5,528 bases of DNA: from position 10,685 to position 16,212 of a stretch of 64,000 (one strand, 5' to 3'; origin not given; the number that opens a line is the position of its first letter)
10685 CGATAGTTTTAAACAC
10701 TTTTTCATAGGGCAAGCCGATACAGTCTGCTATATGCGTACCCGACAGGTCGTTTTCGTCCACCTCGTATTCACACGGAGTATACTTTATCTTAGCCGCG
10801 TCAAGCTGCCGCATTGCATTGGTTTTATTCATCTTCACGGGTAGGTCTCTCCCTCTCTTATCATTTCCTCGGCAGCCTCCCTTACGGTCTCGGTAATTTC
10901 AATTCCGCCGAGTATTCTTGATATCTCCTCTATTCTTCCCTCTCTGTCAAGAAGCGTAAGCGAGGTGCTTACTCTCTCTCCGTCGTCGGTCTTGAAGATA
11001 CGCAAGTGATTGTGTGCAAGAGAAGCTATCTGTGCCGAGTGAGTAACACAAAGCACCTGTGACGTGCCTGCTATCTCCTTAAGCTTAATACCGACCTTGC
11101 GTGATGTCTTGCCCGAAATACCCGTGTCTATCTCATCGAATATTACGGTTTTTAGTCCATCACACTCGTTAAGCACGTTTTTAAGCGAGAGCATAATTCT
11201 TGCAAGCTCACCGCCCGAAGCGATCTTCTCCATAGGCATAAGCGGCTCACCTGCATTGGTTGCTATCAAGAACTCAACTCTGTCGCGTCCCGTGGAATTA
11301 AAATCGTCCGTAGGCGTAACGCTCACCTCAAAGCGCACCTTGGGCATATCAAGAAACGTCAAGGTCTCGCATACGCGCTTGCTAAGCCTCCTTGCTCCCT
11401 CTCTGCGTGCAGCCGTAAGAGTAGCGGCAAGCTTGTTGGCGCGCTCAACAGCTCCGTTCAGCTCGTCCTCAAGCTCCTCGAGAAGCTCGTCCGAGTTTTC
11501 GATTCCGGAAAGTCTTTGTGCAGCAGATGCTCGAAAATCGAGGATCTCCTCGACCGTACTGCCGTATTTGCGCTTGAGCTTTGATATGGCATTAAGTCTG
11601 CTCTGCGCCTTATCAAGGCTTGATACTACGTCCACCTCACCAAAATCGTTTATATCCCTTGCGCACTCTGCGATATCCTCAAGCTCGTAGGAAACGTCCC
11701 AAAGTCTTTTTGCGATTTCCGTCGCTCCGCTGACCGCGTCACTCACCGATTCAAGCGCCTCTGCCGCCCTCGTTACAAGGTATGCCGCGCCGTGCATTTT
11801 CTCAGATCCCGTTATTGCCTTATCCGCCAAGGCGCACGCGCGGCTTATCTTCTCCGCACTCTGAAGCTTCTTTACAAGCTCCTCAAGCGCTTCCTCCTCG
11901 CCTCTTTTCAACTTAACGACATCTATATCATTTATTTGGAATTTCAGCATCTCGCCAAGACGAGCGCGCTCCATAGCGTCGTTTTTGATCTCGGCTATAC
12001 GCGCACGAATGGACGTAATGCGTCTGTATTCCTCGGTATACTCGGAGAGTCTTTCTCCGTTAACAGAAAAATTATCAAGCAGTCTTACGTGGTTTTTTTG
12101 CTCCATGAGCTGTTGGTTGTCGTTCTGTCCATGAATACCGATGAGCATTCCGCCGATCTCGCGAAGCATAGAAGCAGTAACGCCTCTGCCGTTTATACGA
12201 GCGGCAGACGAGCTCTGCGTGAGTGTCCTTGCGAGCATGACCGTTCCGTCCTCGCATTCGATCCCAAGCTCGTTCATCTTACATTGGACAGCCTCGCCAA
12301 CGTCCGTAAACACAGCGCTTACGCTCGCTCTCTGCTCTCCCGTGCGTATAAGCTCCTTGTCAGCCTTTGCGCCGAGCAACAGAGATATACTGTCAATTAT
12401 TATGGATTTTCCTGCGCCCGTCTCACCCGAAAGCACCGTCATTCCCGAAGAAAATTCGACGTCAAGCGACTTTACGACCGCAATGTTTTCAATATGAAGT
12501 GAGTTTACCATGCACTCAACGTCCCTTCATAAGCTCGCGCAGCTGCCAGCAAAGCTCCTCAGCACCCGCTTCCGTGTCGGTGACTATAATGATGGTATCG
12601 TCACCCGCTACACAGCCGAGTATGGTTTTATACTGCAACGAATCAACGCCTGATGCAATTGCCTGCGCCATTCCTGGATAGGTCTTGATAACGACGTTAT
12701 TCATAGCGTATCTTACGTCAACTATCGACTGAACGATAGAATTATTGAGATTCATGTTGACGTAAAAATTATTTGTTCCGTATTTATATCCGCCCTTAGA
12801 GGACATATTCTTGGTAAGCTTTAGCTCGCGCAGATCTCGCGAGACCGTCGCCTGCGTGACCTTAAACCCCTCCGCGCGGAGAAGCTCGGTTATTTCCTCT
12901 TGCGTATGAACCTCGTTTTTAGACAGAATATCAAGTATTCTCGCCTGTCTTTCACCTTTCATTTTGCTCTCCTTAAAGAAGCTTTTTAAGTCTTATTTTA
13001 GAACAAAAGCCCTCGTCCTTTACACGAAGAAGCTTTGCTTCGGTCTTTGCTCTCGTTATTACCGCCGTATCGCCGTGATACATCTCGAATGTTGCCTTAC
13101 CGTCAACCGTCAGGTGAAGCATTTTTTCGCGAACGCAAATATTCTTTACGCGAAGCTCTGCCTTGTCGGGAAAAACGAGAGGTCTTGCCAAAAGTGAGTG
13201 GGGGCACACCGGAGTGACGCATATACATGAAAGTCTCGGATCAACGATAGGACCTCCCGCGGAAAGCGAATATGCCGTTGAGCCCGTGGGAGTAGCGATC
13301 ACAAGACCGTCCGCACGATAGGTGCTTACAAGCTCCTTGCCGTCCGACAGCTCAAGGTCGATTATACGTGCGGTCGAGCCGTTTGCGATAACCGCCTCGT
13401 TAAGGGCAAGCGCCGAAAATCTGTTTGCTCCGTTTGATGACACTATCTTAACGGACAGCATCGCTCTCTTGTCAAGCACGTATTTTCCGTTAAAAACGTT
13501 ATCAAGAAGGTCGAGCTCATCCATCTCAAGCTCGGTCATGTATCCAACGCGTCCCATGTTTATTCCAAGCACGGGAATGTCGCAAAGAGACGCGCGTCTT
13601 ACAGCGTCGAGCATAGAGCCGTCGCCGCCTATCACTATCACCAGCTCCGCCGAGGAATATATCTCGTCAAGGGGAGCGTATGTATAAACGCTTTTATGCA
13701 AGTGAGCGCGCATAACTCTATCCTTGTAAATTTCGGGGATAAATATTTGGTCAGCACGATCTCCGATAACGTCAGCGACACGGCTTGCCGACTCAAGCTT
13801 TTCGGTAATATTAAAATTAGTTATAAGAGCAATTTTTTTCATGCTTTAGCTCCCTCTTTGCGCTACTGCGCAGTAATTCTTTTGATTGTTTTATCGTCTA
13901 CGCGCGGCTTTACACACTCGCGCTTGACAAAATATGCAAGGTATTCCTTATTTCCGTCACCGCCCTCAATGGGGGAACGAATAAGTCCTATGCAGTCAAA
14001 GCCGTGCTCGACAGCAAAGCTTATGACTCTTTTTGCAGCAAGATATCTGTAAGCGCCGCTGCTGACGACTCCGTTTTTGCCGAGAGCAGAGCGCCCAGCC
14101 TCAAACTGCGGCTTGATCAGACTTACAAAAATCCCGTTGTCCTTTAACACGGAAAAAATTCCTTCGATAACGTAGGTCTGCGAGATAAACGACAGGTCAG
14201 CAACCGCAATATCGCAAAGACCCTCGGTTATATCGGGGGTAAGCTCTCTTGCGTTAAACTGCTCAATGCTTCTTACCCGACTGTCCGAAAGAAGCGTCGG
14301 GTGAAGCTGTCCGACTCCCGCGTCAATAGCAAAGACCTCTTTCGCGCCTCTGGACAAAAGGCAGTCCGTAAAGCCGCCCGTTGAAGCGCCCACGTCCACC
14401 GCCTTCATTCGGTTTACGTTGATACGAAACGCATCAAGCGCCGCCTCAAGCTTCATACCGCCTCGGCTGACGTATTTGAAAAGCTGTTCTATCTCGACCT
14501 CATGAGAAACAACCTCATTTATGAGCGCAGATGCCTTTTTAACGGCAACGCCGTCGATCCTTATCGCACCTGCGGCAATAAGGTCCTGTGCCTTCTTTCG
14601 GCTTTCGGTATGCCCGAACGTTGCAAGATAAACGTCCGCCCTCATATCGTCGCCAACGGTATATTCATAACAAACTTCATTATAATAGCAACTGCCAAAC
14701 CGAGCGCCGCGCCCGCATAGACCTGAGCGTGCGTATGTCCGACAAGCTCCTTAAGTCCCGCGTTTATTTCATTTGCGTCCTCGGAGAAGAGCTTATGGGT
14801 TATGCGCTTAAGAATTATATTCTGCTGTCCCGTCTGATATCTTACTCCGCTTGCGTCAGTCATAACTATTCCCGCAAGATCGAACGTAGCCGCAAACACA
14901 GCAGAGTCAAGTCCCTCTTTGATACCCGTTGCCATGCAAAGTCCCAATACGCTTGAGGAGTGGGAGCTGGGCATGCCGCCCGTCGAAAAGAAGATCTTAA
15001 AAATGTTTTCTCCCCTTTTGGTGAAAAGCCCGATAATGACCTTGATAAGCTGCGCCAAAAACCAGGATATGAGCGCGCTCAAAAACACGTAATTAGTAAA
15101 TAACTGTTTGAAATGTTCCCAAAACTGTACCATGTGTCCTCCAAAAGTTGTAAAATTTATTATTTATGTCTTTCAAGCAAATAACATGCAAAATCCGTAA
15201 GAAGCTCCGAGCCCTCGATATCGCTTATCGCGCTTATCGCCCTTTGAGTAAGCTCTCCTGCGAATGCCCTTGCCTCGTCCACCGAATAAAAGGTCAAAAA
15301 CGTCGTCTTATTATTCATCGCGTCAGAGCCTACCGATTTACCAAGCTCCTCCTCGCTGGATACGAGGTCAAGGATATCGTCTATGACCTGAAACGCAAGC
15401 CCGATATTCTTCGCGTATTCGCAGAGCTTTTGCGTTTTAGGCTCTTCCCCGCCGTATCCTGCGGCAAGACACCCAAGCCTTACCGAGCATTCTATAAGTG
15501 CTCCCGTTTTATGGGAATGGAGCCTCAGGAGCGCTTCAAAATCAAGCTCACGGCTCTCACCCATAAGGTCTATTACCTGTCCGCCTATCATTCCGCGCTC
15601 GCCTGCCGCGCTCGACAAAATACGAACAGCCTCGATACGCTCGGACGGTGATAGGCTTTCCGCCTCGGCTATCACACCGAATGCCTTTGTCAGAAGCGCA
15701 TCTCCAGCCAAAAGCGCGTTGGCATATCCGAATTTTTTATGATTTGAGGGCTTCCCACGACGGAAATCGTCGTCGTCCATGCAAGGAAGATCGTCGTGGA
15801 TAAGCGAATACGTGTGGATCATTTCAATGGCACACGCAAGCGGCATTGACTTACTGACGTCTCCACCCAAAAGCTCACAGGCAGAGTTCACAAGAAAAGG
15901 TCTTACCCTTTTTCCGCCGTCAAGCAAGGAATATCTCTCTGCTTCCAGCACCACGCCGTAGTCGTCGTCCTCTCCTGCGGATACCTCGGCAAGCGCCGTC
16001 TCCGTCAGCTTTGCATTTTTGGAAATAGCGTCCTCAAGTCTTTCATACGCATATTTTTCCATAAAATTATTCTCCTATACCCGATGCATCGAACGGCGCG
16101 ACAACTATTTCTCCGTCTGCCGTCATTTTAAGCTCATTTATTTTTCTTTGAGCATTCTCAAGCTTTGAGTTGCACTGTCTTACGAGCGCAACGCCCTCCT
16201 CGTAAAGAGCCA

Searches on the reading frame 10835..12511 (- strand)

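Call 53: search_protein_families(library=ncbifam, proteins=[window:10835-12511:-], max_evalue=0.00001)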
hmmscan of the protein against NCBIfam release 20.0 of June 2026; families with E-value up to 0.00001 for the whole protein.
window:10835-12511:- (558 aa): 9 families
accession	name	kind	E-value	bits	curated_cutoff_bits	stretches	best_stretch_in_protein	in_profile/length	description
TIGR00634.1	recN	equivalog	1.6e-143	479.6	407.85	1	1-552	1-562/563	DNA repair protein RecN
NF008121.0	PRK10869.1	equivalog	3.7e-103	345.9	418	1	1-551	1-551/553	DNA repair protein RecN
NF041760.1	PtuA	equivalog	2.2e-11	43.4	500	0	2-46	52-96/524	retron Ec78 anti-phage system effector ATPase PtuA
NF045780.1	TrlF_fam_ATP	equivalog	5.6e-11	41.9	350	1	4-416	292-735/944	TrlF family AAA-like ATPase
TIGR00611.2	recf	equivalog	3.6e-08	33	172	1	3-73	2-77/339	DNA replication/repair protein RecF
NF041034.1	Rad50_Sulf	equivalog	3.6e-07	28.4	1000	1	4-80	5-85/872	DNA double-strand break repair ATPase Rad50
NF002572.0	PRK02224.1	equivalog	4.9e-07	28.4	1087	0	3-74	4-80/888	DNA double-strand break repair ATPase Rad50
TIGR02169.1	SMC_prok_A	equivalog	6.2e-07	27.5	729.4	0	16-55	17-64/1165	chromosome segregation protein SMC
NF003034.1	PRK03918.1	equivalog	2.6e-06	25.7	700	0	2-72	3-81/878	DNA double-strand break repair ATPase Rad50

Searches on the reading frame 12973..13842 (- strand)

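Call 53: search_protein_families(library=ncbifam, proteins=[window:12973-13842:-], max_evalue=0.00001)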
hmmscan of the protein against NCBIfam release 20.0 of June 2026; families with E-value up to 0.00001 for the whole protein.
window:12973-13842:- (289 aa): 18 families
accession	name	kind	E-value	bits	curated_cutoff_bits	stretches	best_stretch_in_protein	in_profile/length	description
NF002306.0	PRK01231.1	equivalog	1.2e-64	218.3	316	1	2-286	9-288/299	NAD(+) kinase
NF002561.0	PRK02155.1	equivalog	8e-63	212.5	371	1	2-286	7-284/297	NAD kinase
NF002521.0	PRK01911.1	equivalog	9.8e-60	202.4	309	1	3-286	2-283/292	NAD kinase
NF010678.0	PRK14076.1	equivalog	1.3e-57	196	493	1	3-284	293-564/570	bifunctional NADP phosphatase/NAD kinase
NF002892.0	PRK03372.1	equivalog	1.6e-57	195.2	299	1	2-283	6-288/312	NAD kinase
NF002984.0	PRK03708.1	equivalog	9.6e-57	192.5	326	1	3-279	2-266/277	NAD(+) kinase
NF002893.0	PRK03378.1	equivalog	5.2e-56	190.1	386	1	43-285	42-283/292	NAD(+) kinase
NF002732.0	PRK02649.1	equivalog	8.8e-54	183.1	348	1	59-284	63-286/305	NAD(+) kinase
NF003391.0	PRK04539.1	equivalog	4.6e-51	173.7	470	1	2-286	6-288/296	inorganic polyphosphate/ATP-NAD kinase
NF002579.0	PRK02231.1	equivalog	1.2e-49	169.4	459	1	42-279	48-286/301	NAD(+) kinase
NF002731.0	PRK02645.1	equivalog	2.8e-49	168.2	312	1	62-277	55-279/305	NAD(+) kinase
NF002255.0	PRK01185.1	subfamily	3.5e-46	157.5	304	1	57-285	47-263/271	NAD(+) kinase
NF010679.0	PRK14077.1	equivalog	9.3e-44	149.9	343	1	47-281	50-277/287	NAD(+) kinase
NF010677.0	PRK14075.1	equivalog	2.2e-40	138.8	260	1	39-285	19-248/257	NAD(+) kinase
NF003406.0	PRK04761.1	equivalog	3.5e-28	98.5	211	1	52-253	28-222/257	NAD kinase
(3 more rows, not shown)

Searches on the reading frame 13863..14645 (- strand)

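Call 53: search_protein_families(library=ncbifam, proteins=[window:13863-14645:-], max_evalue=0.00001)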
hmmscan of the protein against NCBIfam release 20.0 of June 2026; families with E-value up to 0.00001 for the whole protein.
window:13863-14645:- (260 aa): 2 families
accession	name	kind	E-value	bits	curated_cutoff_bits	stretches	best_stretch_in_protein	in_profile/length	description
TIGR00478.1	tly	subfamily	6e-58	195.8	185.8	1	3-234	2-228/228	TlyA family rRNA (cytidine-2'-O)-methyltransferase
NF049952.1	23rRNACMtaseTlyA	equivalog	2e-54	184.5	250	1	1-241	1-236/236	23S rRNA (cytidine-2'-O)-methyltransferase TlyA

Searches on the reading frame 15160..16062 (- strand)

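Call 53: search_protein_families(library=ncbifam, proteins=[window:15160-16062:-], max_evalue=0.00001)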
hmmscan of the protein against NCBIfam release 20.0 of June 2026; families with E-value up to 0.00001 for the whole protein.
window:15160-16062:- (300 aa): 16 families
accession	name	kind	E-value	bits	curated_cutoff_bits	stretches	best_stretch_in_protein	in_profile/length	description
NF045485.1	FPPsyn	subfamily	1.6e-97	326.1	275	1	18-299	6-287/288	farnesyl diphosphate synthase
NF045685.1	GGPPSynCrtE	equivalog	2.4e-85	286.1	460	1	37-299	29-292/293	geranylgeranyl diphosphate synthase CrtE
NF007877.0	PRK10581.1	equivalog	4e-74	249.5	321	1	18-299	12-298/299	(2E,6E)-farnesyl diphosphate synthase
NF041169.1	f2_encap_cargo4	exception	7.2e-59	199.7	450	1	47-274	47-266/334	family 2 encapsulin nanocompartment cargo protein polyprenyl transferase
NF040698.1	IdsA_Meth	equivalog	1.3e-57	195.5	468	1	39-265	31-254/328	short chain isoprenyl diphosphate synthase IdsA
NF041003.1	GGPP_syn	equivalog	4e-52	177.3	500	1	36-266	26-252/326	geranylgeranyl diphosphate synthase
NF040789.2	gerfarn_diphsyn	equivalog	4.4e-38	131.3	560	1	73-268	85-274/345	geranylfarnesyl diphosphate synthase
TIGR02748.1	GerC3_HepT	equivalog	2.1e-37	128.9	456.55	1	32-267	25-248/319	heptaprenyl diphosphate synthase component II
NF045628.1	HxpDPsynlarge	equivalog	7.7e-35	120.4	500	1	33-272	18-246/311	hexaprenyl-diphosphate synthase large subunit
NF045549.1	GGPPsyn_IdsB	equivalog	1.6e-33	116.2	475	1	49-265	64-273/346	geranylgeranyl diphosphate synthase IdsB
TIGR02749.1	prenyl_cyano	equivalog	3.6e-33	114.9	383.2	1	43-283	37-268/322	solanesyl diphosphate synthase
NF008140.0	PRK10888.1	equivalog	9.7e-32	110.5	412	1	39-276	33-259/323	octaprenyl diphosphate synthase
NF042417.1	NPPPS_Mycobact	equivalog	5.4e-28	98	600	1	37-271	43-266/335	nonaprenyl/(2E,6E)-farnesyl/geranylgeranyl diphosphat synthase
NF040627.1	GFPS_Meth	equivalog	1.4e-26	93.6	600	1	48-239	38-216/285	geranylfarnesyl diphosphate synthase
NF042416.1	GFPPS_Mycobact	equivalog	6.8e-20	71.3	600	1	33-266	25-272/350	bifunctional (2E,6E)-farnesyl/geranyl diphosphate synthase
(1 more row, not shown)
